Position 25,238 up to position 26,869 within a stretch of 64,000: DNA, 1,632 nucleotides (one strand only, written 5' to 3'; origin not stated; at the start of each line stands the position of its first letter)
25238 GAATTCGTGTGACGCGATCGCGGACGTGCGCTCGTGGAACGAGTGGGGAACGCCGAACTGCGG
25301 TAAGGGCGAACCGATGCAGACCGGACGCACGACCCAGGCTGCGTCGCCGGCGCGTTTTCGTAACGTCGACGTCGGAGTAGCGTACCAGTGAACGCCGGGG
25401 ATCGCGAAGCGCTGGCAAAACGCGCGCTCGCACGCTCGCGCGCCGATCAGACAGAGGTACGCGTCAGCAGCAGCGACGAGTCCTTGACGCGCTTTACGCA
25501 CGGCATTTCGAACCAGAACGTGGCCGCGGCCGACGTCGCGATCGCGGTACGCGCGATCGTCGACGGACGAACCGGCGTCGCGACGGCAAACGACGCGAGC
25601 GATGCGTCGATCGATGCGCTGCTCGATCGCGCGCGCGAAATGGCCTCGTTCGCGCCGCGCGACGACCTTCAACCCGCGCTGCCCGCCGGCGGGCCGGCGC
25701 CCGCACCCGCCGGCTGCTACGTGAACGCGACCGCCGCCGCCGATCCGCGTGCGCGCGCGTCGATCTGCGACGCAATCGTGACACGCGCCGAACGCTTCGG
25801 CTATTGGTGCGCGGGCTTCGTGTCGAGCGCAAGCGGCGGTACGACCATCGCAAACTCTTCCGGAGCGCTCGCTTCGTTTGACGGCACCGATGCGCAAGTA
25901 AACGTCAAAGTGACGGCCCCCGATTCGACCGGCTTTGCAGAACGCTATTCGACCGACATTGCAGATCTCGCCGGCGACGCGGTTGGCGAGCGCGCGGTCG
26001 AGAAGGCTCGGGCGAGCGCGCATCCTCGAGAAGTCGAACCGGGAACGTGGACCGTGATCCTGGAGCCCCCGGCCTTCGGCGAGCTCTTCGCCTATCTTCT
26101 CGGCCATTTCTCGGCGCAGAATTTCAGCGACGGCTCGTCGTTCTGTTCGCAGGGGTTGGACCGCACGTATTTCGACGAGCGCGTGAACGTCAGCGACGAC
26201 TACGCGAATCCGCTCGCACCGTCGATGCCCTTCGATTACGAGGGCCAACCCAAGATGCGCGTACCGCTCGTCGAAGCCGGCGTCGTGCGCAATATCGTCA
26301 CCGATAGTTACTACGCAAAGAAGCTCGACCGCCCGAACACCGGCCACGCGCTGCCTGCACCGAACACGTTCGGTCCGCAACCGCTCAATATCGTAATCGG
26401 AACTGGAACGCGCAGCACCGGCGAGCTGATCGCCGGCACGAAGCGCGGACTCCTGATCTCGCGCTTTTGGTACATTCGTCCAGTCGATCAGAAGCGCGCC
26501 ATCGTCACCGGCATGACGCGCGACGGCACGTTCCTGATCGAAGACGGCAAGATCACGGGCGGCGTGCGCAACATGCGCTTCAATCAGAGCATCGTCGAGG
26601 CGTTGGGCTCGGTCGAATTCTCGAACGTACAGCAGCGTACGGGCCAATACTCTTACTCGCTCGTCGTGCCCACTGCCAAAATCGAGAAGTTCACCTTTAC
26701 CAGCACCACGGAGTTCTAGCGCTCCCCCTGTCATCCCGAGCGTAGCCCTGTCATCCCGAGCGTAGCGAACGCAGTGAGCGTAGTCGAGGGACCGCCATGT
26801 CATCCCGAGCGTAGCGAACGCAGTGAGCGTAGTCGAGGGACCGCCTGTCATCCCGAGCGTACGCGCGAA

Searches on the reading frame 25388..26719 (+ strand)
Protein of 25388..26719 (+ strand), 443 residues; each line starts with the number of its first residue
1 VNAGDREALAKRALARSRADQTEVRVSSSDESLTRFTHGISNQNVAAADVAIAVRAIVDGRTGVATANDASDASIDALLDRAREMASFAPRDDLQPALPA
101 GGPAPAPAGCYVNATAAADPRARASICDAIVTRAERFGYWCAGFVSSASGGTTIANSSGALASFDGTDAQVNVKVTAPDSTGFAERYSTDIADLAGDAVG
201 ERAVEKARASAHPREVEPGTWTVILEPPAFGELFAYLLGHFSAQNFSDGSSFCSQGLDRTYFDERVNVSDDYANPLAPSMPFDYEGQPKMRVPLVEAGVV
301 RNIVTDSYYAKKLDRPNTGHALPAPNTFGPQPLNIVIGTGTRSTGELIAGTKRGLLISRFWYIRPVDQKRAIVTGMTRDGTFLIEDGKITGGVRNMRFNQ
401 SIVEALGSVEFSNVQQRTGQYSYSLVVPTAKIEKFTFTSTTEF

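Call 21: find_encoding_contigs(protein=window:25388-26719:+, flank=10000, max_places=6)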
Protein window:25388-26719:+ (443 aa): 2 contigs read that carry it; 2 places shown.
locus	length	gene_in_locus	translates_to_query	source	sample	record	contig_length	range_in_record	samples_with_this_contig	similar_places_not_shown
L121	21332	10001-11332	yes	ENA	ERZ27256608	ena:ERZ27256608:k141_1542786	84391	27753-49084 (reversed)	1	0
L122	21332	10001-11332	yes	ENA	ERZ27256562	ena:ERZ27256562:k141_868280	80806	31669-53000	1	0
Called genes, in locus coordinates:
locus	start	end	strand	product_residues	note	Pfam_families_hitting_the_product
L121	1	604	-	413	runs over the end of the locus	PF25919:BSH_CusB (faint), PF25917:BSH_RND (weak), PF25954:Beta-barrel_RND_2, PF25967:RND-MFP_C (weak), PF25989:YknX_C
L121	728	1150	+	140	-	PF22636:FlK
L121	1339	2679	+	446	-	PF07833:Cu_amine_oxidN1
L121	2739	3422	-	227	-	-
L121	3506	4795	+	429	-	PF00795:CN_hydrolase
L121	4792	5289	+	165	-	PF14235:DUF4337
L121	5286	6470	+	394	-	-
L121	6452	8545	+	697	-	PF09992:NAGPA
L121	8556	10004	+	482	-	PF01523:PmbA_TldD_1st, PF19290:PmbA_TldD_2nd (weak), PF19289:PmbA_TldD_3rd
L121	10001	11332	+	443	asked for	PF01523:PmbA_TldD_1st, PF19290:PmbA_TldD_2nd (weak), PF19289:PmbA_TldD_3rd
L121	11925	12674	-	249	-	PF02737:3HCDH_N (faint), PF03807:F420_oxidored, PF14748:P5CR_dimer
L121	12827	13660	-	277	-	-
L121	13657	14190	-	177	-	PF00578:AhpC-TSA, PF08534:Redoxin, PF00085:Thioredoxin (weak), PF13098:Thioredoxin_2 (weak), PF13905:Thioredoxin_8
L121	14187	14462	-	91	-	-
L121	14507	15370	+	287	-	PF00763:THF_DHG_CYH, PF02882:THF_DHG_CYH_C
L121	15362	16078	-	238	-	PF02190:LON_substr_bdg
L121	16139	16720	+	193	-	PF01596:Methyltransf_3, PF08704:GCD14 (weak), PF13578:Methyltransf_24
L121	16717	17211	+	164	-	PF01613:Flavin_Reduct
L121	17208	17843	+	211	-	PF00753:Lactamase_B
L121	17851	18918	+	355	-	PF08240:ADH_N, PF00107:ADH_zinc_N, PF13602:ADH_zinc_N_2 (weak)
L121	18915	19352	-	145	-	PF01592:NifU_N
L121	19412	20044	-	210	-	PF13412:HTH_24, PF01022:HTH_5 (weak), PF12840:HTH_20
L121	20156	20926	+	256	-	PF00005:ABC_tran, PF02463:SMC_N (faint)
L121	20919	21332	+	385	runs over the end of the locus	PF01458:SUFBD_core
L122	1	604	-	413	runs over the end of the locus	PF25919:BSH_CusB (faint), PF25917:BSH_RND (weak), PF25954:Beta-barrel_RND_2, PF25967:RND-MFP_C (weak), PF25989:YknX_C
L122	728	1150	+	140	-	PF22636:FlK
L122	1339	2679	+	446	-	PF07833:Cu_amine_oxidN1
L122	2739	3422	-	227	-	-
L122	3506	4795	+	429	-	PF00795:CN_hydrolase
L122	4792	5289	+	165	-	PF14235:DUF4337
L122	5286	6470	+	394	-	-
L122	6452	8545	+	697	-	PF09992:NAGPA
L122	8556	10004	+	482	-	PF01523:PmbA_TldD_1st, PF19290:PmbA_TldD_2nd (weak), PF19289:PmbA_TldD_3rd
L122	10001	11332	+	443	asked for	PF01523:PmbA_TldD_1st, PF19290:PmbA_TldD_2nd (weak), PF19289:PmbA_TldD_3rd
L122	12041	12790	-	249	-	PF02737:3HCDH_N (faint), PF03807:F420_oxidored, PF14748:P5CR_dimer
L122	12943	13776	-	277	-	-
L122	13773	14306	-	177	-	PF00578:AhpC-TSA, PF08534:Redoxin, PF00085:Thioredoxin (weak), PF13098:Thioredoxin_2 (weak), PF13905:Thioredoxin_8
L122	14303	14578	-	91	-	-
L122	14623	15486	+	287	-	PF00763:THF_DHG_CYH, PF02882:THF_DHG_CYH_C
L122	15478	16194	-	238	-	PF02190:LON_substr_bdg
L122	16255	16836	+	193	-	PF01596:Methyltransf_3, PF08704:GCD14 (weak), PF13578:Methyltransf_24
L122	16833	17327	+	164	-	PF01613:Flavin_Reduct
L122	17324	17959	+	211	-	PF00753:Lactamase_B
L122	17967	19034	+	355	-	PF08240:ADH_N, PF00107:ADH_zinc_N, PF13602:ADH_zinc_N_2 (weak)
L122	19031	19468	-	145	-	PF01592:NifU_N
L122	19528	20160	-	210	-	PF13412:HTH_24, PF01022:HTH_5 (weak), PF12840:HTH_20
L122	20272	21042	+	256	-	PF00005:ABC_tran, PF02463:SMC_N (faint)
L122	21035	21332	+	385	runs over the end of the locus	PF01458:SUFBD_core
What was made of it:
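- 25388..26719 (+): pmbA/tldE-type gene (left flank). Its own TAG stop lies 9 nt before the island. Call 21: PF01523, PF19290 and PF19289.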

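Call 25: find_related_loci(query=window:25388-26719:+, collection=metagenome_contigs, flank=10000)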
Query window:25388-26719:+ (443 aa) in metagenome_contigs; peptide patterns used: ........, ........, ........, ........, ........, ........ (x = any residue, [..] = any of these).
185 stretches matched a pattern; 52 encode a relative of the query (tblastn E <= 1e-3); 52 distinct loci.
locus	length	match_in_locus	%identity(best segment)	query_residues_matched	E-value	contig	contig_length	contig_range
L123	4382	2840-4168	81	1-443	0e+0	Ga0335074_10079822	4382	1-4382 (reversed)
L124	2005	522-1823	81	1-434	0e+0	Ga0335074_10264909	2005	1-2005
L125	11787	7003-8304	79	1-434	0e+0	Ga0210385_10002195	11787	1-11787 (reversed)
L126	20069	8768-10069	78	1-434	0e+0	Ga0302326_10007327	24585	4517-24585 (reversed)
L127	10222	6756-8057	78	1-434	0e+0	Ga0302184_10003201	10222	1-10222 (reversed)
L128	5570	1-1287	78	6-434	0e+0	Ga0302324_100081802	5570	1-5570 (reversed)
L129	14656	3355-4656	78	1-434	0e+0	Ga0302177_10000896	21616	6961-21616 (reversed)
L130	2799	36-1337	77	1-434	0e+0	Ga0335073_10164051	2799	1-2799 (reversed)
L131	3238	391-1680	75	5-434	0e+0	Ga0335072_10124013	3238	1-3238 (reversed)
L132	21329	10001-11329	77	1-443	0e+0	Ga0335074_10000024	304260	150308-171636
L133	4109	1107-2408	69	1-434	0e+0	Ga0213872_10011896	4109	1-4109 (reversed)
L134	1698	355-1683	67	1-443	0e+0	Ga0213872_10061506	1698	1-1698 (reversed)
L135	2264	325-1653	65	1-443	0e+0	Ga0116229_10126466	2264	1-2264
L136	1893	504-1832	66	1-443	0e+0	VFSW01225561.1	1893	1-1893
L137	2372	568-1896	70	1-443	0e+0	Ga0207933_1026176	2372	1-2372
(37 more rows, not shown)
